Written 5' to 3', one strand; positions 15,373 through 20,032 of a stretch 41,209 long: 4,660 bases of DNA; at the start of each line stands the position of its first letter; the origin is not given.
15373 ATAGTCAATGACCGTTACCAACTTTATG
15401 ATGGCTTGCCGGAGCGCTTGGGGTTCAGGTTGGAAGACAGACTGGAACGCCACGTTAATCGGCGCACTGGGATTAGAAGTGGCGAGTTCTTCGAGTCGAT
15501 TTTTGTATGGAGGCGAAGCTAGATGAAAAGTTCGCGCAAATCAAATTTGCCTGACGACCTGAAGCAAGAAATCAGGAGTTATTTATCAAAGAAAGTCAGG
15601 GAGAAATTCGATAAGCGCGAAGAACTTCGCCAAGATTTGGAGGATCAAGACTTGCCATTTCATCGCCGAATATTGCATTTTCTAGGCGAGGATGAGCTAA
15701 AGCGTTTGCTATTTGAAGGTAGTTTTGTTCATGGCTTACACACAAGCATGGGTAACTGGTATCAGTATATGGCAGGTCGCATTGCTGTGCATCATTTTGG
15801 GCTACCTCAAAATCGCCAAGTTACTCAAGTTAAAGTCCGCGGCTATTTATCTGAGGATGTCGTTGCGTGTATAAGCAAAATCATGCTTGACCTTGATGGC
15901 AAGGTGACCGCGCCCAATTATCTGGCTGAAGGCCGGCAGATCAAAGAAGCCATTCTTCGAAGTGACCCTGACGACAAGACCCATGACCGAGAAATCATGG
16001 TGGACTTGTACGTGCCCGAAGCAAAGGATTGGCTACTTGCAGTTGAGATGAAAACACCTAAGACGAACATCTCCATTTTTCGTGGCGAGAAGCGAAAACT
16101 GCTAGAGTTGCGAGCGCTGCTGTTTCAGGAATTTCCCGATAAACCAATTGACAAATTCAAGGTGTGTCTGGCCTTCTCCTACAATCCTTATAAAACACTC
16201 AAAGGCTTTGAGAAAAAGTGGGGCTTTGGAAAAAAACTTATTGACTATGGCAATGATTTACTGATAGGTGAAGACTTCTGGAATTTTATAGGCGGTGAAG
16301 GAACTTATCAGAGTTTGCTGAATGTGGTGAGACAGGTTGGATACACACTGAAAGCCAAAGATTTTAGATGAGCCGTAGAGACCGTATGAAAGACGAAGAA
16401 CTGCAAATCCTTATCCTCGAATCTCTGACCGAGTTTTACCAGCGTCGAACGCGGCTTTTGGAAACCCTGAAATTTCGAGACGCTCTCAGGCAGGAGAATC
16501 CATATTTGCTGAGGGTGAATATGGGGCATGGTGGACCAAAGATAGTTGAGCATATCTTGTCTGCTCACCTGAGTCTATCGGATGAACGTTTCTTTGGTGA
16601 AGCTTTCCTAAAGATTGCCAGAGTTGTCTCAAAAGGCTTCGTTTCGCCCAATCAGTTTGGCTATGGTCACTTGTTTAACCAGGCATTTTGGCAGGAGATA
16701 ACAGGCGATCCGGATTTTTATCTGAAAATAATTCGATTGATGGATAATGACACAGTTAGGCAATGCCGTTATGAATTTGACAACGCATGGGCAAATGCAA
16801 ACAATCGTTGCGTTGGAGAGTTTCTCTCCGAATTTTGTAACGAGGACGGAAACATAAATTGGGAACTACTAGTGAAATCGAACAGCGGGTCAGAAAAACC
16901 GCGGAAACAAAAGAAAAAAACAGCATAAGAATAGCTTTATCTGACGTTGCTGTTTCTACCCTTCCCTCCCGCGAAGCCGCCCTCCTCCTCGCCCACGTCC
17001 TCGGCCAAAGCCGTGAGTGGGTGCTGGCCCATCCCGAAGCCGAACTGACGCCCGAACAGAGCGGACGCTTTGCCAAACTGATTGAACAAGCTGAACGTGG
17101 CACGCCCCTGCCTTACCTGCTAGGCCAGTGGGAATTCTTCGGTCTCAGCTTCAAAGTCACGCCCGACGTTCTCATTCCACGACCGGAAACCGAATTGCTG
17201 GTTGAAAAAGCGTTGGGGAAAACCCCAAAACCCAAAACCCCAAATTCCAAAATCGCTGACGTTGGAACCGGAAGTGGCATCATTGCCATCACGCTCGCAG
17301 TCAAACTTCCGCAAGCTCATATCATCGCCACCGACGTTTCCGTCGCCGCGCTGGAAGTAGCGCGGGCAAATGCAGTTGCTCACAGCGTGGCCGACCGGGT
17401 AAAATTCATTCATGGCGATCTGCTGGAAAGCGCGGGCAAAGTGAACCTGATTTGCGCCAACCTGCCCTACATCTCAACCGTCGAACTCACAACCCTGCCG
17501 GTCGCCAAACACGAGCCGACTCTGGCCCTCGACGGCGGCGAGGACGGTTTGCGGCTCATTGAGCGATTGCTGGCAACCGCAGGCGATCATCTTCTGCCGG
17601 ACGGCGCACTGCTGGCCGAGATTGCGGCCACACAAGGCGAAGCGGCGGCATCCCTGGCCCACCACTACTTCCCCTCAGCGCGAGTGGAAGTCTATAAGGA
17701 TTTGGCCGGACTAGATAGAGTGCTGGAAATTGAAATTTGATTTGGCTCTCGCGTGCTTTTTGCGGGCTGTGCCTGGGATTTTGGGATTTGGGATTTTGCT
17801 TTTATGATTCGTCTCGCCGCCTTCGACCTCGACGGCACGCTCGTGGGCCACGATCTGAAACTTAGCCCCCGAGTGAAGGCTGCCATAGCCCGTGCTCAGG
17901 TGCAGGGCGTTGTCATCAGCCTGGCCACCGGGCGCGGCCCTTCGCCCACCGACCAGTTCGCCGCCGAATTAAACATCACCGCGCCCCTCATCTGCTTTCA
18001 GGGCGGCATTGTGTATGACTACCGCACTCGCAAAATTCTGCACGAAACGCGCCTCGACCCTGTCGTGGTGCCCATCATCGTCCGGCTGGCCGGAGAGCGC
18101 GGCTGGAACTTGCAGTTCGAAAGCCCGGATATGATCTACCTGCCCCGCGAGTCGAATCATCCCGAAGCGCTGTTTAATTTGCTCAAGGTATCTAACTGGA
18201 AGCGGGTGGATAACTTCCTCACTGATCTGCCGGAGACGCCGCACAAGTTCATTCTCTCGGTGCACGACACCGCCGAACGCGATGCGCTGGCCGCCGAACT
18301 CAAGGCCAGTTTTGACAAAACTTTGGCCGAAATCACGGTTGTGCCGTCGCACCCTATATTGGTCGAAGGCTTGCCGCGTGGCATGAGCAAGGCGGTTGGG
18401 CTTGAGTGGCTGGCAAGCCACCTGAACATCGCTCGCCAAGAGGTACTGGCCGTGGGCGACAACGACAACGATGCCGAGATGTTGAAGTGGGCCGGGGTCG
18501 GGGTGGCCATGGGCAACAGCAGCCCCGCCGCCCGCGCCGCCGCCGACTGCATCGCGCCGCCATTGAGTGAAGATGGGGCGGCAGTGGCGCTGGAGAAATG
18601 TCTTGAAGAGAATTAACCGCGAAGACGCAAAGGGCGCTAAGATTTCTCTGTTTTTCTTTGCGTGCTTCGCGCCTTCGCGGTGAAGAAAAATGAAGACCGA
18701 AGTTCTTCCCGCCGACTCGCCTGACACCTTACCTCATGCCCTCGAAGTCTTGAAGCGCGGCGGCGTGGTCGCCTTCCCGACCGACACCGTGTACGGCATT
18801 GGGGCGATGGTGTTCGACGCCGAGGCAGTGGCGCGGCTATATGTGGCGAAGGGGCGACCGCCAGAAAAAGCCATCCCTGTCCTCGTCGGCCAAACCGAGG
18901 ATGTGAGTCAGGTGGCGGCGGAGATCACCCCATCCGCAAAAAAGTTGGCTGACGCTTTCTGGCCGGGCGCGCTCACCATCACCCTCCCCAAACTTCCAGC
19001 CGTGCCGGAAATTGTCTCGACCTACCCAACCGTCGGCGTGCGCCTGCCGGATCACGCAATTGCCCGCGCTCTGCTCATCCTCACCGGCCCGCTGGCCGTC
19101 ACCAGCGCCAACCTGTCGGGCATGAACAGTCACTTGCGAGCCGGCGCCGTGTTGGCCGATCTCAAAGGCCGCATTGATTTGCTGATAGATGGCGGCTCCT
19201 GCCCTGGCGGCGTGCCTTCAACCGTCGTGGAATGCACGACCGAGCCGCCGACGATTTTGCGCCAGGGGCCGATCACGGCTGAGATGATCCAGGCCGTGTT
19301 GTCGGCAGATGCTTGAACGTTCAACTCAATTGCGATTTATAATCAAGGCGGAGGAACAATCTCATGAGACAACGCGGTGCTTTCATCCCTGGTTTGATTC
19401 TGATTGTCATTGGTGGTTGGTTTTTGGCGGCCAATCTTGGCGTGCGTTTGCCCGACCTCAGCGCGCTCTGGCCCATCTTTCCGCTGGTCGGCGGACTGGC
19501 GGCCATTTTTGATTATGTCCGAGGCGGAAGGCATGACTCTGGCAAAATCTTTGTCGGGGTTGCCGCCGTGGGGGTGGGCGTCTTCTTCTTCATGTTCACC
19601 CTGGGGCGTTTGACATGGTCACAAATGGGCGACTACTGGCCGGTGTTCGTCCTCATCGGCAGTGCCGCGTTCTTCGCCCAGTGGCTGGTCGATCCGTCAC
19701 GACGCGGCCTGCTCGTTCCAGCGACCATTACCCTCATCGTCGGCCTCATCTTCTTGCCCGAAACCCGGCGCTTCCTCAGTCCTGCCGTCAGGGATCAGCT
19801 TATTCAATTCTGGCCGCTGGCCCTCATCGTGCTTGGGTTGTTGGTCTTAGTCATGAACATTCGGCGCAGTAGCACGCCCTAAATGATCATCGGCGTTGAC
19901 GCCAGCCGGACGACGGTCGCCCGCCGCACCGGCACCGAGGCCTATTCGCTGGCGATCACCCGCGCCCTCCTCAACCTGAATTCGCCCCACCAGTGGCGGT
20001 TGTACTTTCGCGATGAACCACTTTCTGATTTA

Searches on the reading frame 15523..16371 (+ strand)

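Call 10: search_protein_families(library=pfam, proteins=[window:15523-16371:+])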
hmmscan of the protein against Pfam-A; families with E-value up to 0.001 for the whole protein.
window:15523-16371:+ (282 aa): 1 family
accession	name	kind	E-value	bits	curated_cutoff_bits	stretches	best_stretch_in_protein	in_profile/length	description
PF09520.16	RE_TdeIII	-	5.7e-43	147.7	27.2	1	12-273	3-242/242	Type II restriction endonuclease, TdeIII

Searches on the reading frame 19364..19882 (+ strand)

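Call 10: search_protein_families(library=pfam, proteins=[window:19364-19882:+])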
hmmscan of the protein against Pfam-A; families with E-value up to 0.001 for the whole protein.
window:19364-19882:+ (172 aa): 2 families
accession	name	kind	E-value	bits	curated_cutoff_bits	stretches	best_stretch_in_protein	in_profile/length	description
PF18917.5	LiaI-LiaF-like_TM1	-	9.5e-17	61.3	27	3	7-47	1-41/42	LiaI-LiaF-like transmembrane region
PF22570.1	LiaF-TM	-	2.5e-09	38.3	27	2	10-98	3-85/98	LiaF transmembrane domain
